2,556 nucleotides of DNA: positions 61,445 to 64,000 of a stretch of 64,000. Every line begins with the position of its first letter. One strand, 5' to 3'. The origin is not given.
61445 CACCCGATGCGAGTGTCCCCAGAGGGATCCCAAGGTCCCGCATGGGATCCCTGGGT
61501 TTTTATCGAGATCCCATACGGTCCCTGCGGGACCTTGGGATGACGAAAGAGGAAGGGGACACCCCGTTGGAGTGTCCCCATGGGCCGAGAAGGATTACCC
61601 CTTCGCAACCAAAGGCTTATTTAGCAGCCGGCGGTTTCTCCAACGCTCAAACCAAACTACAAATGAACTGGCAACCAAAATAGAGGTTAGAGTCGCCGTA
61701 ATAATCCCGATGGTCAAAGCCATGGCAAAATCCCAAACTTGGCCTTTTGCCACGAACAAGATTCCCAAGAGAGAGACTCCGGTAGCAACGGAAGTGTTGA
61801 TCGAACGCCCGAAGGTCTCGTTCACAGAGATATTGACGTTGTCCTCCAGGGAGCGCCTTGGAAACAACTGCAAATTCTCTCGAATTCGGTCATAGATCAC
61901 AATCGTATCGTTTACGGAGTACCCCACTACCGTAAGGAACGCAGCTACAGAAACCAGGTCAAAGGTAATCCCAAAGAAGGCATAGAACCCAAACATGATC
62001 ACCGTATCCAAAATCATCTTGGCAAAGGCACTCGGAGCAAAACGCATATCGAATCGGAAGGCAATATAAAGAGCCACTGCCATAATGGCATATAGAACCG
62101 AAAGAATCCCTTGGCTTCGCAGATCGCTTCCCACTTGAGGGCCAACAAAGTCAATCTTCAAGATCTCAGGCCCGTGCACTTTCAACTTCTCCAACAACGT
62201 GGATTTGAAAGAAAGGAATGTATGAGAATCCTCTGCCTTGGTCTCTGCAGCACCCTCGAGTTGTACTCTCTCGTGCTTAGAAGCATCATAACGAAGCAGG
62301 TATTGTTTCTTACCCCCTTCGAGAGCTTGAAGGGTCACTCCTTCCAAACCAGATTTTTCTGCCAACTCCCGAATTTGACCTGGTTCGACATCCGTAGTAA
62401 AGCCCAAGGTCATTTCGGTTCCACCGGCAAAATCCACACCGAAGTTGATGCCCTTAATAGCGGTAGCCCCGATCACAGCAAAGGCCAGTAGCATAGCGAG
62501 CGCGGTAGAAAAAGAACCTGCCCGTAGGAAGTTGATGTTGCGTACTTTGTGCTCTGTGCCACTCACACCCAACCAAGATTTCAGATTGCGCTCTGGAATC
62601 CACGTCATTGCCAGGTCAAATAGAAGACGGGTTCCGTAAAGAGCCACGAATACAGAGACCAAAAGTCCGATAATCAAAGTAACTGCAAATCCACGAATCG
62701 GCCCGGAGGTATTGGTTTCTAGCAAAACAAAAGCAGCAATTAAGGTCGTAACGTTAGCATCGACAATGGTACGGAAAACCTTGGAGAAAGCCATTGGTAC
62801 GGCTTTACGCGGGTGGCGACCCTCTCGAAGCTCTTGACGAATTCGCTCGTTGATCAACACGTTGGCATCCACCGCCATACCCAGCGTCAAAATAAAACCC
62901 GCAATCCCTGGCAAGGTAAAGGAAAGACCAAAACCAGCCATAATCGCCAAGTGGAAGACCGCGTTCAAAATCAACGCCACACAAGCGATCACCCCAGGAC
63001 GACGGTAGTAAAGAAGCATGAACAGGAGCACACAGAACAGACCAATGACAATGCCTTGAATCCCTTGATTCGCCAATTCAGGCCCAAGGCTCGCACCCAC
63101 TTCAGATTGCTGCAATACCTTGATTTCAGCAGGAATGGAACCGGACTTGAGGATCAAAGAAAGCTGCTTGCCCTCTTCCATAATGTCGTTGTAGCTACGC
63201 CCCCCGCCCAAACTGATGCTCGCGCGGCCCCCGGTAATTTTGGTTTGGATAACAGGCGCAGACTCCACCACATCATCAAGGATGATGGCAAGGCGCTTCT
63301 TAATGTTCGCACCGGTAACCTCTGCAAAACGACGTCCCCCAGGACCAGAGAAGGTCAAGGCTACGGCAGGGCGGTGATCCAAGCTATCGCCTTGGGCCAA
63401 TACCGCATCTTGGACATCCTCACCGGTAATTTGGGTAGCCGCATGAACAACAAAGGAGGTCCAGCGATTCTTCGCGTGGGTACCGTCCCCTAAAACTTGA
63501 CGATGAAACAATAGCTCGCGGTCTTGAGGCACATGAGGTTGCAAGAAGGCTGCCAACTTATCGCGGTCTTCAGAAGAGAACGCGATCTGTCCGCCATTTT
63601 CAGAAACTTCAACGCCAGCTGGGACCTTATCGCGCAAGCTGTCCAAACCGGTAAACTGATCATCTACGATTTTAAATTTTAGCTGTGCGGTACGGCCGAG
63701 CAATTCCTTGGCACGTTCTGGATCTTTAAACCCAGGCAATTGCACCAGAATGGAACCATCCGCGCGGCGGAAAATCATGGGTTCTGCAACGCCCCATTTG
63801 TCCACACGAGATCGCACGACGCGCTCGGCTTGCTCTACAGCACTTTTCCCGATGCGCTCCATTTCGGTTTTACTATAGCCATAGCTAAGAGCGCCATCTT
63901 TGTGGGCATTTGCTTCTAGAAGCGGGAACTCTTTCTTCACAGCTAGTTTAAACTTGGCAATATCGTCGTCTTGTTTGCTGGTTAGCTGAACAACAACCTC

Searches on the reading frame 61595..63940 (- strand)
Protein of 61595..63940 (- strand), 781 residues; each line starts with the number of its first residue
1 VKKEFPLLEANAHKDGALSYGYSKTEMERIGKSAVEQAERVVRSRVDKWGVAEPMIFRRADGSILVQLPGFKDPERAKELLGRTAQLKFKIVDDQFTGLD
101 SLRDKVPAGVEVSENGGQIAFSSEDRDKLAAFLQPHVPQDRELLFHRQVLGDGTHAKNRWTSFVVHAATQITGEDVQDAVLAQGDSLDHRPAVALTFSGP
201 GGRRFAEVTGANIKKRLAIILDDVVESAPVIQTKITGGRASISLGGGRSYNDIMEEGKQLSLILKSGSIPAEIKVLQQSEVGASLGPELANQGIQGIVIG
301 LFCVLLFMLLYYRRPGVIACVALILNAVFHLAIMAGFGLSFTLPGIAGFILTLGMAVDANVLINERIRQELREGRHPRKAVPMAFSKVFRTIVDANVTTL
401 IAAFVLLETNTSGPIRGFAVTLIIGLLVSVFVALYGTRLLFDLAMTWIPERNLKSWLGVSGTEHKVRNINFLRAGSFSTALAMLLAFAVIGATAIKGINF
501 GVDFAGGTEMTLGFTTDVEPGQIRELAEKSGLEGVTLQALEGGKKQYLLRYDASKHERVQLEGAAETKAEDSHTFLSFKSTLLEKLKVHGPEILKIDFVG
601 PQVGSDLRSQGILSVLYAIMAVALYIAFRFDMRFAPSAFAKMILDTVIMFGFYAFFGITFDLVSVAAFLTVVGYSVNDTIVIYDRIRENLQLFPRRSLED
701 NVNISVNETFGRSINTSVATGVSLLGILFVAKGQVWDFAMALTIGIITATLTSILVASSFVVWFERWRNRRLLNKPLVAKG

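Call 84: search_protein_families(library=pfam, proteins=[window:61595-63940:-], max_evalue=0.00001)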
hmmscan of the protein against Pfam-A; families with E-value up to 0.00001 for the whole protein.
window:61595-63940:- (781 aa): 6 families
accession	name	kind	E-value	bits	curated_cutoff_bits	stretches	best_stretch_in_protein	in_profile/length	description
PF02355.23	SecD_SecF_C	-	2.3e-69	233.1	20.5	2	587-766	10-188/189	Protein export membrane protein SecD/SecF, C-terminal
PF22599.2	SecDF_P1_head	-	4.1e-23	81.9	27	1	161-271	11-114/114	SecDF, P1 head subdomain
PF21760.3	SecD_1st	-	2e-22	78.8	27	1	35-94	1-60/60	Protein translocase subunit SecDF, P1 domain, N-terminal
PF03176.21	MMPL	-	1.4e-09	37.8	20.5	1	298-434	149-292/333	MMPL family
PF00873.25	ACR_tran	-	1.1e-08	33.8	28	1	291-434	335-479/1021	AcrB/AcrD/AcrF family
PF07549.19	Sec_GG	-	9e-08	31.9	20.3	1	493-518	3-28/28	SecD/SecF GG Motif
